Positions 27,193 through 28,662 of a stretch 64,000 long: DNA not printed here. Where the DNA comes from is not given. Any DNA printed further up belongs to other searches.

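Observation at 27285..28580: Second tubulin/FtsZ-superfamily GTPase with CetZ-like features in a bacterium, under a consensus leaderless promoter with a palindromic operator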

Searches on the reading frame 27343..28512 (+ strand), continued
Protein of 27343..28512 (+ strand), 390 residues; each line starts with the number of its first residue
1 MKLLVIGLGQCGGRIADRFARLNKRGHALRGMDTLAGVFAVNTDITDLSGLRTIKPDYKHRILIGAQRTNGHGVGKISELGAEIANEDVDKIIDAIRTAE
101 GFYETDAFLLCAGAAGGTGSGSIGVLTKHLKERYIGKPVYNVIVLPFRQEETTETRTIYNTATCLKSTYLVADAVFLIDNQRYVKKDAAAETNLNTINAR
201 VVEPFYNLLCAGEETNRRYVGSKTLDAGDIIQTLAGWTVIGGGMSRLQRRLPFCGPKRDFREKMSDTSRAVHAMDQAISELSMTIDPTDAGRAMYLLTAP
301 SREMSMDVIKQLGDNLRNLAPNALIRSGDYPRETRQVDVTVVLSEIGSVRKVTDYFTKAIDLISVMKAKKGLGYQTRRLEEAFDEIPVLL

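Call 51: find_homologous_proteins(query=L049:6001-7173:+)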
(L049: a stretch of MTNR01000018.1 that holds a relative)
Query L049:6001-7173:+ (391 aa): 6523 proteins with E <= 0.001 among 8000 candidates; the best 120 are listed.
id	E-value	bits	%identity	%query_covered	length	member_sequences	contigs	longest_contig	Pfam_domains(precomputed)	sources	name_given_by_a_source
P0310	6.3e-245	830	96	100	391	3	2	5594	PF21011.3,PF00091.32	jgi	-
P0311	1.8e-232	789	90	100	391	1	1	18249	PF21011.3,PF00091.32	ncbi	-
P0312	4.7e-232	788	90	100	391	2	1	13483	PF21011.3,PF00091.32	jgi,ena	-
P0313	1.2e-231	787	90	100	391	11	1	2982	PF21011.3,PF00091.32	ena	-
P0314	1.3e-230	783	90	100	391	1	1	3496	PF21011.3,PF00091.32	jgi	-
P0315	1.4e-230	783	89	100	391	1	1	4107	PF21011.3,PF00091.32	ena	-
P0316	1.8e-230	783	89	100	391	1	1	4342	PF21011.3,PF00091.32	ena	-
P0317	4.2e-230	781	89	100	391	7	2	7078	PF21011.3,PF00091.32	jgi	-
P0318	4.6e-230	781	89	100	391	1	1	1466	PF21011.3,PF00091.32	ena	-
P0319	4.7e-230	781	89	100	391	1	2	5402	PF21011.3,PF00091.32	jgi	-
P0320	7.8e-230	781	88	100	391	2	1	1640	PF21011.3,PF00091.32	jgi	jgi:cell division GTPase FtsZ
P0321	4.1e-229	778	89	100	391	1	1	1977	PF21011.3,PF00091.32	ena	-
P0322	6.7e-229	777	90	100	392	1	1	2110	PF21011.3,PF00091.32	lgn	-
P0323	8.7e-229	777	88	100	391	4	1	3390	PF21011.3,PF00091.32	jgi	-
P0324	3.6e-228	775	89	100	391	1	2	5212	PF21011.3,PF00091.32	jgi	-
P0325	6.9e-228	774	89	100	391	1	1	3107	PF21011.3,PF00091.32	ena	-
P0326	9.5e-228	774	89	100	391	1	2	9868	PF21011.3,PF00091.32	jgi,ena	-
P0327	1.3e-227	773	88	100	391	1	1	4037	PF21011.3,PF00091.32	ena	-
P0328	1.3e-227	773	89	100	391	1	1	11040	PF21011.3,PF00091.32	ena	-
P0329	1.6e-227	773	88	100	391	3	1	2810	PF21011.3,PF00091.32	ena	-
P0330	2.3e-227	772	88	100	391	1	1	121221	PF21011.3,PF00091.32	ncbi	ncbi:tubulin/FtsZ family protein [Chloroflexota bacterium]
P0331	4.6e-227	771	88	100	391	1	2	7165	PF21011.3,PF00091.32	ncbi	ncbi:Tubulin-like protein CetZ [subsurface metagenome]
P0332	5.3e-227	771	87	100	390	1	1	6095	PF21011.3,PF00091.32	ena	-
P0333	7.1e-227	771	88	100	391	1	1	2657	PF21011.3,PF00091.32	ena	-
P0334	1.2e-226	770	88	100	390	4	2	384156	PF21011.3,PF00091.32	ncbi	ncbi:tubulin/FtsZ family protein [Chloroflexota bacterium]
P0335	1.4e-226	770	87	100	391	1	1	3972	PF21011.3,PF00091.32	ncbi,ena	-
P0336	2.2e-226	769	87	100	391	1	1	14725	PF21011.3,PF00091.32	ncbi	ncbi:MAG: tubulin/FtsZ family protein [Dehalococcoidales bacterium]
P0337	6.0e-226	768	87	100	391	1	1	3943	PF21011.3,PF00091.32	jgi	jgi:cell division GTPase FtsZ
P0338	7.8e-226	767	87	100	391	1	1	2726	PF21011.3,PF00091.32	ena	-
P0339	9.8e-226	767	88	100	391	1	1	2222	PF21011.3,PF00091.32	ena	-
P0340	1.5e-225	766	87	100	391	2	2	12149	PF21011.3,PF00091.32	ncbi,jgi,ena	-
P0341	1.5e-225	766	86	100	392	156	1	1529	PF21011.3,PF00091.32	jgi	-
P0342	2.2e-224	763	87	100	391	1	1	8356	PF21011.3,PF00091.32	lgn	-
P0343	2.6e-224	762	86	100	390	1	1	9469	PF21011.3,PF00091.32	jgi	-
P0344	2.8e-224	762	88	100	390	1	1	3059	PF21011.3,PF00091.32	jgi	-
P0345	4.5e-224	762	87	100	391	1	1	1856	PF21011.3,PF00091.32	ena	-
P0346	5.1e-224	761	86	100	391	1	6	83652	PF21011.3,PF00091.32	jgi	jgi:cell division GTPase FtsZ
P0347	6.2e-224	761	87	100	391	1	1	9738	PF21011.3,PF00091.32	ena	-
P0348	7.0e-224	761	86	100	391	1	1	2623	PF21011.3,PF00091.32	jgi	jgi:cell division GTPase FtsZ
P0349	1.1e-223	760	87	100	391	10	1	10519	PF21011.3,PF00091.32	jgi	jgi:cell division GTPase FtsZ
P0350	1.3e-223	760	86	100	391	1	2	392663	PF21011.3,PF00091.32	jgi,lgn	jgi:cell division GTPase FtsZ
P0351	1.3e-223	760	87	100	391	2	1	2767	PF21011.3,PF00091.32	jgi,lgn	-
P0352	3.6e-223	759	86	100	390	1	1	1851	PF21011.3,PF00091.32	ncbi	-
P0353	6.4e-223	758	87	100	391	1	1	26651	PF21011.3,PF00091.32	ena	-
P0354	6.5e-223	758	87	100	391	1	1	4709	PF21011.3,PF00091.32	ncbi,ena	-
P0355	1.4e-222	757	87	100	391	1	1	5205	PF21011.3,PF00091.32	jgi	-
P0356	1.6e-222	756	86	100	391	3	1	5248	PF21011.3,PF00091.32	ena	-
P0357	3.3e-222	755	86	100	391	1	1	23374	PF21011.3,PF00091.32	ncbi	ncbi:MAG: tubulin/FtsZ family protein [Dehalococcoidales bacterium]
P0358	3.7e-222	755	86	100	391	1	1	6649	PF21011.3,PF00091.32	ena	-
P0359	4.7e-222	755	86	100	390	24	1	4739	PF21011.3,PF00091.32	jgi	jgi:cell division GTPase FtsZ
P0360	8.4e-222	754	86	100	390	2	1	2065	PF21011.3,PF00091.32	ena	-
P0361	9.8e-222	754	86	100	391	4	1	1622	PF21011.3,PF00091.32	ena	-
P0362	9.9e-222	754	86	100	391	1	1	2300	PF21011.3,PF00091.32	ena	-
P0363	9.9e-222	754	86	100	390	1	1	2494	PF21011.3,PF00091.32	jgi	-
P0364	1.8e-221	753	85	100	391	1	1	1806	PF21011.3,PF00091.32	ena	-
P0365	1.9e-221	753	86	100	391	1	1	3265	PF21011.3,PF00091.32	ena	-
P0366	2.6e-221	753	86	100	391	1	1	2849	PF21011.3,PF00091.32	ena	-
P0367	2.9e-221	752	86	100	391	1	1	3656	PF21011.3,PF00091.32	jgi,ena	-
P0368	4.3e-221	752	86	100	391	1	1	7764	PF21011.3,PF00091.32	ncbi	-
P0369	4.7e-221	752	86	100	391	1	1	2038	PF21011.3,PF00091.32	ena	-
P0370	5.1e-221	752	86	100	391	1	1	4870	PF21011.3,PF00091.32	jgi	-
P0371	6.6e-221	751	86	100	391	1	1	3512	PF21011.3,PF00091.32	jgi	jgi:cell division GTPase FtsZ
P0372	6.9e-221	751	86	100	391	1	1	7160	PF21011.3,PF00091.32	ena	-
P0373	7.0e-221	751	86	100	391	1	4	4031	PF21011.3,PF00091.32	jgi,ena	-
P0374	7.0e-221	751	86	100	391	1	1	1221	PF21011.3,PF00091.32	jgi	-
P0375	7.1e-221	751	86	100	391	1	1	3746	PF21011.3,PF00091.32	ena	-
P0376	8.0e-221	751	86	100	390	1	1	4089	PF21011.3,PF00091.32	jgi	jgi:cell division GTPase FtsZ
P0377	9.3e-221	751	86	100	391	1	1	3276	PF21011.3,PF00091.32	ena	-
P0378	1.3e-220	750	86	100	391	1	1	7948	PF21011.3,PF00091.32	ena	-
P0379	1.6e-220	750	86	100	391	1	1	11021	PF21011.3,PF00091.32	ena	-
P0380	1.7e-220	750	86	100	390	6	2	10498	PF21011.3,PF00091.32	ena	-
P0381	1.8e-220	750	85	100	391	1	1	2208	PF21011.3,PF00091.32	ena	-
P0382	2.0e-220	750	86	100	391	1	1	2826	PF21011.3,PF00091.32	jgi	-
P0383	2.2e-220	749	86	100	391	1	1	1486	PF21011.3,PF00091.32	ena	-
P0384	2.4e-220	749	86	100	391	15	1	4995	PF21011.3,PF00091.32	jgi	-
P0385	3.9e-220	749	86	100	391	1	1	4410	PF21011.3,PF00091.32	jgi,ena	-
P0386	4.7e-220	748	85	100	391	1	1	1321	PF21011.3,PF00091.32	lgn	-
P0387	7.1e-220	748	86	100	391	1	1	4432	PF21011.3,PF00091.32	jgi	-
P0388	1.4e-219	747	84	100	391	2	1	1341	PF21011.3,PF00091.32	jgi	jgi:cell division GTPase FtsZ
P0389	1.5e-219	747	85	100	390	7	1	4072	PF21011.3,PF00091.32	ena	-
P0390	1.6e-219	747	85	100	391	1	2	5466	PF21011.3,PF00091.32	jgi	-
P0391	3.7e-219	745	84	100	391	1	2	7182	PF21011.3,PF00091.32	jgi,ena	-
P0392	7.9e-219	744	85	100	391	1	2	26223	PF21011.3,PF00091.32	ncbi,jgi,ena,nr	ncbi:MAG TPA: tubulin/FtsZ family protein [Dehalococcoidales bacterium]|nr:tubulin/FtsZ family prote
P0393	1.3e-218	744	85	100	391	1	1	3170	PF21011.3,PF00091.32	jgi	-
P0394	1.9e-218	743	84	100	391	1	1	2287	PF21011.3,PF00091.32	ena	-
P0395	7.9e-218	741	85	100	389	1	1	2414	PF21011.3,PF00091.32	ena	-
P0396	8.1e-218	741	85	100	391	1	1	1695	PF21011.3,PF00091.32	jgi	-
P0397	2.6e-217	739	85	100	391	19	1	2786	PF21011.3,PF00091.32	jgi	-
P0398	6.7e-217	738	83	100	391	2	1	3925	PF21011.3,PF00091.32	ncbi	-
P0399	2.5e-216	736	84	100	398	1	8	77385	PF21011.3,PF00091.32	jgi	-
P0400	4.9e-216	735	84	100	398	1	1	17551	PF21011.3,PF00091.32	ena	-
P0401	5.9e-216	735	84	100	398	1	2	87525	PF21011.3,PF00091.32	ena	-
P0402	9.3e-216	734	84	100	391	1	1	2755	PF21011.3,PF00091.32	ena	-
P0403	1.0e-215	734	84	100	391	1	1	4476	PF21011.3,PF00091.32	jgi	jgi:cell division GTPase FtsZ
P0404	1.1e-215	734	83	100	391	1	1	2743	PF21011.3,PF00091.32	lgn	-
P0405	2.7e-215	733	84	100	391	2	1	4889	PF21011.3,PF00091.32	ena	-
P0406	3.4e-215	732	84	100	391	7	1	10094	PF21011.3,PF00091.32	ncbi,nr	ncbi:MAG: cell division protein FtsZ [Dehalococcoidia bacterium SG8_51_3]|nr:MAG: cell division prot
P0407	7.3e-215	731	83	100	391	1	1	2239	PF21011.3,PF00091.32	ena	-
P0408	7.6e-215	731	84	100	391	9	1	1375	PF21011.3,PF00091.32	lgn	-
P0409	1.2e-214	731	83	100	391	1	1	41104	PF21011.3,PF00091.32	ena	-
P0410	1.4e-214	730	84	100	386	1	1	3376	PF21011.3,PF00091.32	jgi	-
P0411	2.7e-214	729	82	100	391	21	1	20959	PF21011.3,PF00091.32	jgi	-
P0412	2.7e-214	729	83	100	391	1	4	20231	PF21011.3,PF00091.32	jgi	-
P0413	3.5e-214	729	82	100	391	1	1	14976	PF21011.3,PF00091.32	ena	-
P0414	6.2e-214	728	84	100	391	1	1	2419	PF21011.3,PF00091.32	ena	-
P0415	8.1e-214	728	82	100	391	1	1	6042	PF21011.3,PF00091.32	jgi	-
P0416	1.2e-213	727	85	100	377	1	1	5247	PF21011.3,PF00091.32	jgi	-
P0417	1.2e-213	727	82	100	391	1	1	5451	PF21011.3,PF00091.32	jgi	jgi:cell division GTPase FtsZ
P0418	2.4e-213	726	83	100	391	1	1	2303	PF21011.3,PF00091.32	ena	-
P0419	2.9e-213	726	82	100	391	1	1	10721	PF21011.3,PF00091.32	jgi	-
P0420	3.0e-213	726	82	100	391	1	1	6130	PF21011.3,PF00091.32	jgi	-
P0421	4.6e-213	725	82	100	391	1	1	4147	PF21011.3,PF00091.32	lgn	-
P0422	4.2e-212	722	81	100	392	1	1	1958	PF21011.3,PF00091.32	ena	-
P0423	2.1e-211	720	82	100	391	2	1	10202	PF21011.3,PF00091.32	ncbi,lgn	-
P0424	8.9e-211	718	82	100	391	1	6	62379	PF21011.3,PF00091.32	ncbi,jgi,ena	jgi:cell division GTPase FtsZ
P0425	3.8e-210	716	81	100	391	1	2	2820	PF21011.3,PF00091.32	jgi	-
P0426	1.4e-209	714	82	100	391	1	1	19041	PF21011.3,PF00091.32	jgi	-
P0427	3.1e-209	713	81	100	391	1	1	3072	PF21011.3,PF00091.32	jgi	jgi:cell division GTPase FtsZ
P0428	4.3e-209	712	80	100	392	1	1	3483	PF21011.3,PF00091.32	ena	-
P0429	6.5e-209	712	80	100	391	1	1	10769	PF21011.3,PF00091.32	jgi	-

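Call 65: predict_structure(alignment_id=A2)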
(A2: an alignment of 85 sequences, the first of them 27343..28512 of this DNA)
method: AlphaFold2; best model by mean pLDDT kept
length: 390 residues; sequences in the alignment: 85
mean_pLDDT: 93.0   pTM: 0.91
mean pLDDT of the five models: 93.0, 92.9, 92.5, 92.4, 91.5
residues with pLDDT >= 90: 331; 70-90: 38; 50-70: 21; < 50: 0
segments of 3 or more residues with pLDDT < 50: none
pLDDT, mean of each block of 10 residues (from residue 1): 97 98 94 96 98 97 97 96 98 96 97 98 98 97 96 93 98 98 89 92 95 93 93 98 88 59 82 96 96 97 92 96 97 95 96 95 87 66 86
secondary structure, 60 per line:
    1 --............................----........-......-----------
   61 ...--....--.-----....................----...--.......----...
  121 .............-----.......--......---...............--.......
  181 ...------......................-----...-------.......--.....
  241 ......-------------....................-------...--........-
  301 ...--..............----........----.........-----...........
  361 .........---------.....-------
elements in order: E3-8 H9-30 E35-42 H45-49 E61-63 H66-69 H78-97 E107-113 H118-133 E139-145 H148-153 H157-171 E174-179 H180-183 H190-211 H227-233 E236-246 H260-279 E292-299 H306-319 E324-331 E336-344 H350-369 H379-383

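Call 67: fold_search(model_id=the predicted structure, library=pdb)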
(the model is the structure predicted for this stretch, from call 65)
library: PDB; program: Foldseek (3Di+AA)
matches with E <= 10: 1800; with E <= 0.001: 1140
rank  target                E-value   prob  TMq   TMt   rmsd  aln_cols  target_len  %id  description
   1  4b46                  1.0e-32  1.00  0.78  0.91   2.3       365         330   28  CetZ1 from Haloferax volcanii - GDP bound monomer (released 2013-08-14)
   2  4b45_A                4.4e-29  1.00  0.77  0.89   3.1       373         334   25  CetZ2 from Haloferax volcanii - GTPgS bound protofilament (released 2013-08-14)
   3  3zid_A                2.1e-25  1.00  0.72  0.78   7.4       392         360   24  CetZ from Methanosaeta thermophila strain DSM 6194 (released 2013-08-14)
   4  8h1o_A                7.2e-25  1.00  0.67  0.82   3.5       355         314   22  Cryo-EM structure of KpFtsZ-monobody double helical tube (released 2023-08-02)
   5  6kvq                  2.2e-24  1.00  0.66  0.83   3.1       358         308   22  S. aureus FtsZ in complex with BOFP (compound 3) (released 2020-01-15)
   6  4dxd                  2.5e-24  1.00  0.67  0.84   3.8       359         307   22  Staphylococcal Aureus FtsZ in complex with 723 (released 2012-05-23)
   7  2r6r                  3.6e-24  1.00  0.68  0.82   3.2       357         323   23  Aquifex aeolicus FtsZ (released 2007-10-16)
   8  5h5g_A                3.8e-24  1.00  0.67  0.84   3.3       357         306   23  Staphylococcus aureus FtsZ-GDP in T and R states (released 2017-05-24)
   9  6yd1                  5.9e-24  1.00  0.65  0.82   3.5       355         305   23  SaFtsZ-DFMBA (released 2021-07-28)
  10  7ojd                  8.1e-24  1.00  0.66  0.83   3.4       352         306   22  SaFtsZ(D46A) complexed with GDP (released 2022-03-02)
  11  7ojb                  1.0e-23  1.00  0.66  0.83   3.4       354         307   22  SaFtsZ(R143K) complexed with GDP (released 2022-03-02)
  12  7ohk                  1.1e-23  1.00  0.68  0.84   3.0       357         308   22  SaFtsZ complexed with GDP, BeF3- and Mg2+ (released 2022-03-02)
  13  6rvn                  1.2e-23  1.00  0.66  0.83   3.5       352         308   22  aFtsz-GDP-Wat (released 2020-02-19)
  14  7ojc                  1.2e-23  1.00  0.66  0.83   3.3       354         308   22  SaFtsZ(Q48A) complexed with GDP (released 2022-03-02)
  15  5xdw                  1.3e-23  1.00  0.67  0.84   3.2       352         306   22  Staphylococcus aureus FtsZ 12-316 G196S (released 2017-08-02)
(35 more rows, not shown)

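Call 80: search_protein_families(library=pfam, alignment_id=A2, max_evalue=0.001)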
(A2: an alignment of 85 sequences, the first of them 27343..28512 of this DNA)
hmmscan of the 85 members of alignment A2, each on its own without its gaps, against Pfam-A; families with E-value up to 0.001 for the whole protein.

A. member 1, window:27343-28512:+ (390 aa): 2 families
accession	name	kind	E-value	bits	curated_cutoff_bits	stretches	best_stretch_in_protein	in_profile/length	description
PF00091.31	Tubulin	-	4.8e-32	112.2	33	1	3-183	2-185/190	Tubulin/FtsZ family, GTPase domain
PF21011.2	CetZ_C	-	2.8e-14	53.4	21.6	1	192-360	6-179/180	Tubulin-like CetZ, C-terminal domain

B. families by the number of members that match (of 85 scanned): 3 families
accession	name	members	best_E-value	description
PF00091.31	Tubulin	85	1.5e-35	Tubulin/FtsZ family, GTPase domain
PF21011.2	CetZ_C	83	1e-68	Tubulin-like CetZ, C-terminal domain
PF13809.12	Tubulin_2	22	1.4e-07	Tubulin like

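Call 81: search_protein_families(library=phrogs, proteins=[window:27343-28512:+], max_evalue=0.01)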
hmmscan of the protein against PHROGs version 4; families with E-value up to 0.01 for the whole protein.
window:27343-28512:+ (390 aa): 1 family
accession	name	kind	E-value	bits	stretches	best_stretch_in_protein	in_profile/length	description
phrog_17961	-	unknown function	0.00013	22.5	1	37-187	29-171/358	-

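Call 82: search_protein_families(library=padloc, proteins=[window:27343-28512:+], max_evalue=0.01)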
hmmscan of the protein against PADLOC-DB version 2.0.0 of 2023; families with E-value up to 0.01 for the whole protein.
window:27343-28512:+ (390 aa): 0 families
